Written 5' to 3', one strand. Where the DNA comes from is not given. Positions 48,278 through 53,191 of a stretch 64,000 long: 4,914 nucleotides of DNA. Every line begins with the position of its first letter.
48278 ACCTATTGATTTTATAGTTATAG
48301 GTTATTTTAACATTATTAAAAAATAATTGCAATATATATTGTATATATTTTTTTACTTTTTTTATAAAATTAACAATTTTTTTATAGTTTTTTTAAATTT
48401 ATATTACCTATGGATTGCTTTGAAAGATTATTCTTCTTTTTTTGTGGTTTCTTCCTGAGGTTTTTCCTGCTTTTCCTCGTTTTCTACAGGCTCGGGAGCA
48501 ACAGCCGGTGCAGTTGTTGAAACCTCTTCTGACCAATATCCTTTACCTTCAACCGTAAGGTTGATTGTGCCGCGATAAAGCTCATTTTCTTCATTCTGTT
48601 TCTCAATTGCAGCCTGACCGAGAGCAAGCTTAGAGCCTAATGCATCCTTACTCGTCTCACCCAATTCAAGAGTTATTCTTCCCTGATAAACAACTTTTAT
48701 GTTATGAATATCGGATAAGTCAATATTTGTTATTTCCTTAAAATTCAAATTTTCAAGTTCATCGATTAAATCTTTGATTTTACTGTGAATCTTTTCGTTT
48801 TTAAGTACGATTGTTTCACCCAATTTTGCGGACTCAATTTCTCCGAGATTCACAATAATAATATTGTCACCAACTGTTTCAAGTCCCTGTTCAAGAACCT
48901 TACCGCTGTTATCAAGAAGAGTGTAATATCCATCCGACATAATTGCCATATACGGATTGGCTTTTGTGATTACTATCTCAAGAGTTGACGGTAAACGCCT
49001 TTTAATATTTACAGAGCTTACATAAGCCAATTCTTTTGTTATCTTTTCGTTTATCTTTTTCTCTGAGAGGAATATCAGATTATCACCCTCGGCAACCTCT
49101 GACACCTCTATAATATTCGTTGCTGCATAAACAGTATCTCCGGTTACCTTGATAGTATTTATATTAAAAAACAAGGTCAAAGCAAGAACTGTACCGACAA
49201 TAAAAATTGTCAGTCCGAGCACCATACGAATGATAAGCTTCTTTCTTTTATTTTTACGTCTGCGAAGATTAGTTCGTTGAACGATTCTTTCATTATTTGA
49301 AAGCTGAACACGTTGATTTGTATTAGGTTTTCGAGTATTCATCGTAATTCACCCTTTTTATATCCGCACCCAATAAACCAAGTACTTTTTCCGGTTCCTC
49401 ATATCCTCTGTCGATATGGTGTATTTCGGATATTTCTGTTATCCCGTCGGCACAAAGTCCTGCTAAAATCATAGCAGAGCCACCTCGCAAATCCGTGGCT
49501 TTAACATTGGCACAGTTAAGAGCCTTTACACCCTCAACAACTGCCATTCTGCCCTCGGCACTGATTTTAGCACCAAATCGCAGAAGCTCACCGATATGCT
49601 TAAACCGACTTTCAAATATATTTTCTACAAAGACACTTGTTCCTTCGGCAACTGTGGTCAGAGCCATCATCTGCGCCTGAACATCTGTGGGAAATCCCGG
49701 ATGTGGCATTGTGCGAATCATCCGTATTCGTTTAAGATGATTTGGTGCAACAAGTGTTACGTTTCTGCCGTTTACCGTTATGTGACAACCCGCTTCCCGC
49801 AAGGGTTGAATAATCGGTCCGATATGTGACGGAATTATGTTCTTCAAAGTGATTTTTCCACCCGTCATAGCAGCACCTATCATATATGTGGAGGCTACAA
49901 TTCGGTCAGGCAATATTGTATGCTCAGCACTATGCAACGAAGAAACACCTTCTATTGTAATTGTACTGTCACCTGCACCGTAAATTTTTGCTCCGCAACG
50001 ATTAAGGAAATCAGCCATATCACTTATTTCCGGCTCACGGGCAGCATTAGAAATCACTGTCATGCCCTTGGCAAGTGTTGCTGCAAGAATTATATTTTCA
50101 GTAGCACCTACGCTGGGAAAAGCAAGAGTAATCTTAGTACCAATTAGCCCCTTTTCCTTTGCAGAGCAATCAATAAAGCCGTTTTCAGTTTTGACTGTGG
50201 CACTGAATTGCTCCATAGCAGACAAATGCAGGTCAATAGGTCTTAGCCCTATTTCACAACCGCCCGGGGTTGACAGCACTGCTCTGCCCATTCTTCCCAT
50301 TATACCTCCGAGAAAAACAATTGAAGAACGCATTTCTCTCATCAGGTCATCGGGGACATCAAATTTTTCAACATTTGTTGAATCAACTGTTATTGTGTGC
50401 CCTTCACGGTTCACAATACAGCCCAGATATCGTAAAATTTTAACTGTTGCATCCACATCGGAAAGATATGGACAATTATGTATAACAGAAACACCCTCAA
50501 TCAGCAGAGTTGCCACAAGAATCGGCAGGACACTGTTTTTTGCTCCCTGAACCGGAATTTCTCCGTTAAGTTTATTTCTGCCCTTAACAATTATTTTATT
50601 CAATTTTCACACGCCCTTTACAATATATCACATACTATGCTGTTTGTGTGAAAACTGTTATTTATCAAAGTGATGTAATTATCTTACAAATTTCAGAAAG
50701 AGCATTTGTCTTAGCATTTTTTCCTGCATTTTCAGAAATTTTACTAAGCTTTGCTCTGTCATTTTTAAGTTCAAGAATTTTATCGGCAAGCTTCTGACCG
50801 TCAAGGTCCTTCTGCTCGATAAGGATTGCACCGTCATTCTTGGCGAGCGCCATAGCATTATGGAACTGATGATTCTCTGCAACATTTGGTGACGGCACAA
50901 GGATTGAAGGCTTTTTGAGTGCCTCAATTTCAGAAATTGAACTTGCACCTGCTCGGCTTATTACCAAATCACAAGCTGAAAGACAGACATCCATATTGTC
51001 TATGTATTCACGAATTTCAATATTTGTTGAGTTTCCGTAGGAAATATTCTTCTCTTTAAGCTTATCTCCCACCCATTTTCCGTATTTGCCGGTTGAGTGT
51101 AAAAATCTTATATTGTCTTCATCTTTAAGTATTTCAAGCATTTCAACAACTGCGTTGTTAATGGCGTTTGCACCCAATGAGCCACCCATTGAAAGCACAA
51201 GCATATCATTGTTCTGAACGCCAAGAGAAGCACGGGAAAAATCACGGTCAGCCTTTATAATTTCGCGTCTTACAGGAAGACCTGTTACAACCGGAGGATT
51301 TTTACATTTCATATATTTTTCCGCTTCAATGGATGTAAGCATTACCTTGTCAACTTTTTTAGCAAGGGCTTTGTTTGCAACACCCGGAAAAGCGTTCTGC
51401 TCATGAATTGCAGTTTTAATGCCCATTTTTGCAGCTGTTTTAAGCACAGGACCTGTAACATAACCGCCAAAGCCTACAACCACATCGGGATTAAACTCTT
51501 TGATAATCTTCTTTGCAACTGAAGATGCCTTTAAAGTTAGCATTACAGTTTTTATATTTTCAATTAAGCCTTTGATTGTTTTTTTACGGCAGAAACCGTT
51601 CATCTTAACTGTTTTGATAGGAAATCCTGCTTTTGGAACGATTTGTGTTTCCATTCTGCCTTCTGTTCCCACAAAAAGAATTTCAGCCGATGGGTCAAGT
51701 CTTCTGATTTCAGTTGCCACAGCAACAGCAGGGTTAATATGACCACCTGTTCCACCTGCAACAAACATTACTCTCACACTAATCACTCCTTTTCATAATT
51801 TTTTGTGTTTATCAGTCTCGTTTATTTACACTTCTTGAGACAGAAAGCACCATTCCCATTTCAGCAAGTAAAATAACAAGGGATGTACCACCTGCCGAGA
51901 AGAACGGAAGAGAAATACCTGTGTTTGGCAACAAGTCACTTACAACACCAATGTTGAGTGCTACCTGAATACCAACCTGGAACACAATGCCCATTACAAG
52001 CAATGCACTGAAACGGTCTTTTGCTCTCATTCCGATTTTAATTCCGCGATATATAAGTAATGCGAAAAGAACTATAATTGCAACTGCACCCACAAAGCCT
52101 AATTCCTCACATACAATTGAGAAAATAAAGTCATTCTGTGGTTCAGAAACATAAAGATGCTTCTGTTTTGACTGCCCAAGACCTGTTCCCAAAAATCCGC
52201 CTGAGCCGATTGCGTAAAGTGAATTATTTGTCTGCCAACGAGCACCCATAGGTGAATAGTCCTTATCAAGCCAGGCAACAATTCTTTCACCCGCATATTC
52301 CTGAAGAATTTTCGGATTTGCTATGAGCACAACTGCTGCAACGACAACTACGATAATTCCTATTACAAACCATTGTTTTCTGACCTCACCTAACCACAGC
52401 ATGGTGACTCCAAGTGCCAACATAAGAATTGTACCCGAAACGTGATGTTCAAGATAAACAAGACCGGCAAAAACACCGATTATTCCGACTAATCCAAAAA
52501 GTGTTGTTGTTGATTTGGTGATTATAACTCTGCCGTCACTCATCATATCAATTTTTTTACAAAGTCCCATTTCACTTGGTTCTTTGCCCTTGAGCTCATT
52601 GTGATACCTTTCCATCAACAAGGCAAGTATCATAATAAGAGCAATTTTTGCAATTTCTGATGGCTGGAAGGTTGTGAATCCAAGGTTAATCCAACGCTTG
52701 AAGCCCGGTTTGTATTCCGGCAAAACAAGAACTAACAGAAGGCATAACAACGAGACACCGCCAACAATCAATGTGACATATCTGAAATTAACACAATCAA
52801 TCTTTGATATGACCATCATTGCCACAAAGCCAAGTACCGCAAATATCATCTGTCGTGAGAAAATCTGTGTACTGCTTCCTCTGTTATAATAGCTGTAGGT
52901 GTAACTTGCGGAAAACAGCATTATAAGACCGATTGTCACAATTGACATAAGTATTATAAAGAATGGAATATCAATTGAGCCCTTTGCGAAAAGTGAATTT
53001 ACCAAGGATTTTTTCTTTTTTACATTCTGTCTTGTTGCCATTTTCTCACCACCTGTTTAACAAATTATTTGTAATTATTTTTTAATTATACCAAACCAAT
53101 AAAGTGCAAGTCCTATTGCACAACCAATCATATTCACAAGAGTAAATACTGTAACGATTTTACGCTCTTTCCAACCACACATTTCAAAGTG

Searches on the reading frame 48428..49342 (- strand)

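Call 39: search_protein_families(library=pfam, proteins=[window:48428-49342:-], max_evalue=0.00001)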
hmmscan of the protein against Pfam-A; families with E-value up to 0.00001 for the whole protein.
window:48428-49342:- (304 aa): 1 family
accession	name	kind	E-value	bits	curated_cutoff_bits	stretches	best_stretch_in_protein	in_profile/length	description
PF08478.15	POTRA_1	-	9.4e-12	45.5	23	1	59-126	1-67/69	POTRA domain, FtsQ-type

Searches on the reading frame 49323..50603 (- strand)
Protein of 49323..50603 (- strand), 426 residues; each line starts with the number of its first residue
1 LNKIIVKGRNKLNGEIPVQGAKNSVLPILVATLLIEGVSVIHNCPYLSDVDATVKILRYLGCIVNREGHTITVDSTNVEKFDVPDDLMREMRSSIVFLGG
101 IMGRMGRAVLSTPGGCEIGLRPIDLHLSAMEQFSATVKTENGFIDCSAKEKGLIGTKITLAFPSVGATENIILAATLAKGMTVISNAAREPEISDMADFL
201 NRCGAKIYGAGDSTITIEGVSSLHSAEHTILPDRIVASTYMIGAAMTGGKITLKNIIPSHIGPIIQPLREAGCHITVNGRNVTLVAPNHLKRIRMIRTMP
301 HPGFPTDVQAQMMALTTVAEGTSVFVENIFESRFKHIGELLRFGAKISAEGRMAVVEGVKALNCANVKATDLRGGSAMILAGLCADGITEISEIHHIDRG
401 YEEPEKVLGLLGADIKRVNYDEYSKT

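Call 39: search_protein_families(library=pfam, proteins=[window:49323-50603:-], max_evalue=0.00001)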
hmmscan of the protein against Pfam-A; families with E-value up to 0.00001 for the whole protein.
window:49323-50603:- (426 aa): 1 family
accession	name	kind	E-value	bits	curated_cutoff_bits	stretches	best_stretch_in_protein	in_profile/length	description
PF00275.25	EPSP_synthase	-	1.8e-94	317.3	22.8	1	7-406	2-415/417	EPSP synthase (3-phosphoshikimate 1-carboxyvinyltransferase)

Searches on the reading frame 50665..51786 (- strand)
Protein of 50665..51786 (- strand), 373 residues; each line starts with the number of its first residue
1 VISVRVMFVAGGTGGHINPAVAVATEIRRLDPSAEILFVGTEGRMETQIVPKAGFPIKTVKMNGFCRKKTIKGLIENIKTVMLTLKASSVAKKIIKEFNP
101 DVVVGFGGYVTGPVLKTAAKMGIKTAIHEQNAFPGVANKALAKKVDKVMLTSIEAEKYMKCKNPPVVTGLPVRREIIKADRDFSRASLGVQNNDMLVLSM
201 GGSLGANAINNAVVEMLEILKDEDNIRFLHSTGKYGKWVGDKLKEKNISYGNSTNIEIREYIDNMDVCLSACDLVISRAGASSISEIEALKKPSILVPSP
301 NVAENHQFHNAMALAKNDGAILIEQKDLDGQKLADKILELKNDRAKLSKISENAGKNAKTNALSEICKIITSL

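Call 39: search_protein_families(library=pfam, proteins=[window:50665-51786:-], max_evalue=0.00001)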
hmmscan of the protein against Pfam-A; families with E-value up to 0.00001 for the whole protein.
window:50665-51786:- (373 aa): 2 families
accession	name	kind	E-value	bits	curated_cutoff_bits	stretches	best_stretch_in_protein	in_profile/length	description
PF04101.22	Glyco_tran_28_C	-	1.8e-37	129.4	22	1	197-362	2-162/166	Glycosyltransferase family 28 C-terminal domain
PF03033.26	Glyco_transf_28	-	3.7e-33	115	26.2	1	6-149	1-138/139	Glycosyltransferase family 28 N-terminal domain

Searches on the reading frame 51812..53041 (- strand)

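Call 39: search_protein_families(library=pfam, proteins=[window:51812-53041:-], max_evalue=0.00001)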
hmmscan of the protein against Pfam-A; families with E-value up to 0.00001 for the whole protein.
window:51812-53041:- (409 aa): 1 family
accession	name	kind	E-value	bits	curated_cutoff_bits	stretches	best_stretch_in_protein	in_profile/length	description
PF01098.24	FTSW_RODA_SPOVE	-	1.5e-85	287.8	26.4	1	27-405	4-354/356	Cell cycle protein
